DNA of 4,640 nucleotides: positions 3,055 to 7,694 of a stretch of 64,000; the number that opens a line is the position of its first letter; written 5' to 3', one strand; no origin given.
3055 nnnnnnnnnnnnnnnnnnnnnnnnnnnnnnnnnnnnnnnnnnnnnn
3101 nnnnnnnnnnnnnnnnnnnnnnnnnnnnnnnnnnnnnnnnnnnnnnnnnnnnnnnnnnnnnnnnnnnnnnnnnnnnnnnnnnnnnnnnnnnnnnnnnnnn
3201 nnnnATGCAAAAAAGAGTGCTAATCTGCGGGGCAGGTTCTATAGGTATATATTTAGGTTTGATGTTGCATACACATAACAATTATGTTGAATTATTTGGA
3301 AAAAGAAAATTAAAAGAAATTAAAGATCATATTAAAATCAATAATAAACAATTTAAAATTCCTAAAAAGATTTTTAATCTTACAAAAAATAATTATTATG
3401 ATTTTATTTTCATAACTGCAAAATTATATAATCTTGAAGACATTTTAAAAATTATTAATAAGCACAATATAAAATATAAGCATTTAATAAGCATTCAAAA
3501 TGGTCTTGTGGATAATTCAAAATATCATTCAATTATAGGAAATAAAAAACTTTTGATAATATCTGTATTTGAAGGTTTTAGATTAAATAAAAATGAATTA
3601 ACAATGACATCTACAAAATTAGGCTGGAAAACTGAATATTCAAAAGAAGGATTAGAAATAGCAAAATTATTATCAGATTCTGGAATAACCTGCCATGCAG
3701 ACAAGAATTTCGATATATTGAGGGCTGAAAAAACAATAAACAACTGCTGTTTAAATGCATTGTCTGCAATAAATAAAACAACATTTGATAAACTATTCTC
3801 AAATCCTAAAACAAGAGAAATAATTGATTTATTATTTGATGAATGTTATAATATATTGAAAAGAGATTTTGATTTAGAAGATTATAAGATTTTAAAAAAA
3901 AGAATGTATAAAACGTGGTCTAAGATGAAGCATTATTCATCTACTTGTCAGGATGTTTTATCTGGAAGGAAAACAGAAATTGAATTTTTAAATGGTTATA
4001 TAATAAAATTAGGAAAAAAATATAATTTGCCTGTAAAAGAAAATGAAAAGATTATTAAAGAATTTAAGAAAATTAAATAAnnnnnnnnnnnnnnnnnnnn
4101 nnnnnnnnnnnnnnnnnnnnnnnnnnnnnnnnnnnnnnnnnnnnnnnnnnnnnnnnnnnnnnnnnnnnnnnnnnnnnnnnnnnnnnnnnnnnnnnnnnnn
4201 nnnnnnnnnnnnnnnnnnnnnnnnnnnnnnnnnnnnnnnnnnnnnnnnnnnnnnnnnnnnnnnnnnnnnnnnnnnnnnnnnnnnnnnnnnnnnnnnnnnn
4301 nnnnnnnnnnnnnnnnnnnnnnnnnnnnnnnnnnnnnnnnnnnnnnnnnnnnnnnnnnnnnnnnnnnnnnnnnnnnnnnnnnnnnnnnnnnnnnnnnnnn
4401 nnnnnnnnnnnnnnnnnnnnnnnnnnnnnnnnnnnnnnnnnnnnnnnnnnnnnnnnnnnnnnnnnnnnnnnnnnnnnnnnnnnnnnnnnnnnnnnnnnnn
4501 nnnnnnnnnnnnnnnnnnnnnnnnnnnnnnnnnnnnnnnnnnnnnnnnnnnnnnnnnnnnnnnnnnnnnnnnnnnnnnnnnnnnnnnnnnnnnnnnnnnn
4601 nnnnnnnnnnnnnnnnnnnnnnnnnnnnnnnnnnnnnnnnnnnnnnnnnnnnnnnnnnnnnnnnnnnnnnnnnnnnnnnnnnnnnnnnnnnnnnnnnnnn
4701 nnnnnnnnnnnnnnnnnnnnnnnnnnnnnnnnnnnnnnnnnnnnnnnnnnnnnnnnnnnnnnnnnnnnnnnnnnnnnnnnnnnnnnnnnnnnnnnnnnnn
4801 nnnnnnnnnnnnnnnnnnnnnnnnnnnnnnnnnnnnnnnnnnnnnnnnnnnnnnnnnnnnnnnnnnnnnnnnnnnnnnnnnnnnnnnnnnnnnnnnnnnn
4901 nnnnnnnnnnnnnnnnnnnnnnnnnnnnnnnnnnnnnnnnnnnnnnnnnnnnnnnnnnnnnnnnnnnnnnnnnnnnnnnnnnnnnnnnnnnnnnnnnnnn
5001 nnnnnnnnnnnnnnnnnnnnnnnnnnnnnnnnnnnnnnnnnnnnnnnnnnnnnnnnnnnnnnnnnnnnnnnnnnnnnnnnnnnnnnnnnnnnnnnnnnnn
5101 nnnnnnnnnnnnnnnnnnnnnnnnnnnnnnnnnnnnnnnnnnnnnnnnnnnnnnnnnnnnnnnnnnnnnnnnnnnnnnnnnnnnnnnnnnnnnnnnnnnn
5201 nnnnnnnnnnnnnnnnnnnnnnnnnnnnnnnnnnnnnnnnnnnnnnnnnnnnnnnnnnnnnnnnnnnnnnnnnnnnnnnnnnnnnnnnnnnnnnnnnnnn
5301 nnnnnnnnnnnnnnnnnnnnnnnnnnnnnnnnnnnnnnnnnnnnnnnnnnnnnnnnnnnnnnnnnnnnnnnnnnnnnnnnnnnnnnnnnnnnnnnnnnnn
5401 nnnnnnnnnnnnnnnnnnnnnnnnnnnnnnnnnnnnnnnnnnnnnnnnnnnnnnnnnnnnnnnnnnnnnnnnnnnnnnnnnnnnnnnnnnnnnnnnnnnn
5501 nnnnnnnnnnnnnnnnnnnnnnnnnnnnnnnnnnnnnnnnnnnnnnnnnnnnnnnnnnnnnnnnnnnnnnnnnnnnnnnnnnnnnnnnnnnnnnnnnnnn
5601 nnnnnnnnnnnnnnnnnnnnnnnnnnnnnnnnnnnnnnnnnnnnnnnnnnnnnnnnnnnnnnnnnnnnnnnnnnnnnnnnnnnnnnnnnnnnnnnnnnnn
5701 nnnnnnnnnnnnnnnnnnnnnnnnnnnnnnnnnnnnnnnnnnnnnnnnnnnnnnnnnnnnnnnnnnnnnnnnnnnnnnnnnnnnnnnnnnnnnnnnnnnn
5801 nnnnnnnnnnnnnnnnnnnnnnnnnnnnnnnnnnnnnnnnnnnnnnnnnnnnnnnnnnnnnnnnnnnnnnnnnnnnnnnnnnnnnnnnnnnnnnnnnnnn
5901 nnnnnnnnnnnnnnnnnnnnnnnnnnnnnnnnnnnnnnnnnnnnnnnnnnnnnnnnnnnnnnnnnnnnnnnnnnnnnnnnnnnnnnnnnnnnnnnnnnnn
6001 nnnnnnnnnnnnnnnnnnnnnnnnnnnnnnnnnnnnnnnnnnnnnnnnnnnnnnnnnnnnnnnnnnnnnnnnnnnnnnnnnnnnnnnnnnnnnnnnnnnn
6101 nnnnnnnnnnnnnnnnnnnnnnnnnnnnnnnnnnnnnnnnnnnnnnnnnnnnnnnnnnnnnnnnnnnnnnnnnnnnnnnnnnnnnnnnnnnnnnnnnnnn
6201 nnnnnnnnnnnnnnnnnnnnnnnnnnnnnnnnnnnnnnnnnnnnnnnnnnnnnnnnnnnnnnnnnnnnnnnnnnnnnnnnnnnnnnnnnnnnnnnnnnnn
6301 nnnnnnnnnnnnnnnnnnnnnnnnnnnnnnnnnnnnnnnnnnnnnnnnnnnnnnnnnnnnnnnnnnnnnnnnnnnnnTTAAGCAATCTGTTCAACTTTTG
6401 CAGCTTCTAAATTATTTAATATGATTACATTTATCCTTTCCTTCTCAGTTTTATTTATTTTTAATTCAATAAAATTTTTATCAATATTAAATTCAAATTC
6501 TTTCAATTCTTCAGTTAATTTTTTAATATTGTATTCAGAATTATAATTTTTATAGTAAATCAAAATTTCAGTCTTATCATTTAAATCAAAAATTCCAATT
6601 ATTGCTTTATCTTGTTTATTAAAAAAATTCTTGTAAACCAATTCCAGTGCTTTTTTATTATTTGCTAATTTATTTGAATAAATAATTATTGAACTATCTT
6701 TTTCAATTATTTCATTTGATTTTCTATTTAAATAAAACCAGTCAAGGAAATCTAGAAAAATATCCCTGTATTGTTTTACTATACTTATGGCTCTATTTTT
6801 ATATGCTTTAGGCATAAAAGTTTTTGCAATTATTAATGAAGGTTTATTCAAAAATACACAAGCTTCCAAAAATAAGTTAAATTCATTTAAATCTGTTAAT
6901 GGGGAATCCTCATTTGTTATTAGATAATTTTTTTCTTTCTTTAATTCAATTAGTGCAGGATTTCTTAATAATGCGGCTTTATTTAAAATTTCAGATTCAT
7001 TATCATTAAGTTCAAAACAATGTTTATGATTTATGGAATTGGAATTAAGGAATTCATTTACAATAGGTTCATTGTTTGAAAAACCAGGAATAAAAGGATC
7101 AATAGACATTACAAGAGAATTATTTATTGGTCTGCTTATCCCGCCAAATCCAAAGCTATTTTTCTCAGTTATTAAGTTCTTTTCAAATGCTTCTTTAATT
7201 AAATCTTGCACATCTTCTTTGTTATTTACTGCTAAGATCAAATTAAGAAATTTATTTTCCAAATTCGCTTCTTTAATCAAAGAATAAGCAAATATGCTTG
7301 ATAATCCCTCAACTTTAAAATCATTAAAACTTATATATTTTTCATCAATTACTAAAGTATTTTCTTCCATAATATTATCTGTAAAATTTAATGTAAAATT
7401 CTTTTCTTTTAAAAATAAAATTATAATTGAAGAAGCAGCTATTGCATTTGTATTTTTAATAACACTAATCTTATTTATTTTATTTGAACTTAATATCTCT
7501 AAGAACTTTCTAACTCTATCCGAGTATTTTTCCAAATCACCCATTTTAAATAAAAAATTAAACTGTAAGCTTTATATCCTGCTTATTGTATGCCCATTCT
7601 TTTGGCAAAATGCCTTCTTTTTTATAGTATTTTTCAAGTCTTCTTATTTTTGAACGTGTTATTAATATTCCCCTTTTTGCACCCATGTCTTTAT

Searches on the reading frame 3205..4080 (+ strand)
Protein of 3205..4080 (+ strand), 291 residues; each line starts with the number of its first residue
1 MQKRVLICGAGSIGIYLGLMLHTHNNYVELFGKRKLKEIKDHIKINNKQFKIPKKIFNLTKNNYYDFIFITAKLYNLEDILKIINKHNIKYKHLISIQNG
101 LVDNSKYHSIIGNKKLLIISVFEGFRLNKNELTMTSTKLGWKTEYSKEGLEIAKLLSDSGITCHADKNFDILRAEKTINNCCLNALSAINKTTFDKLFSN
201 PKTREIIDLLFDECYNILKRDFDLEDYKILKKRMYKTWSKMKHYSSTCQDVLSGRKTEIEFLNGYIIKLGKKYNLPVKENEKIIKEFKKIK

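Call 81: search_protein_families(library=pfam, proteins=[window:3205-4080:+], max_evalue=0.001)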
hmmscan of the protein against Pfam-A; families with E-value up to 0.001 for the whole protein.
window:3205-4080:+ (291 aa): 2 families
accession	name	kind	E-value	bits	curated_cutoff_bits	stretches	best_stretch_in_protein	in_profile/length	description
PF08546.17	ApbA_C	-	3.7e-25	89.1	22.7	1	172-289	5-123/125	Ketopantoate reductase PanE/ApbA C terminal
PF02558.23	ApbA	-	2.4e-14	53.7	22.2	1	5-129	1-131/150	Ketopantoate reductase PanE/ApbA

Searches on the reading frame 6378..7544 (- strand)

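Call 81: search_protein_families(library=pfam, proteins=[window:6378-7544:-], max_evalue=0.001)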
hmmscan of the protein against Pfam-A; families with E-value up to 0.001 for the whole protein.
window:6378-7544:- (388 aa): 1 family
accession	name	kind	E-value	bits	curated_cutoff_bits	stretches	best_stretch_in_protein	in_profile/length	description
PF21763.2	DHH_CID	-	0.00027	21.7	27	0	133-175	2-44/84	DHH-CID domain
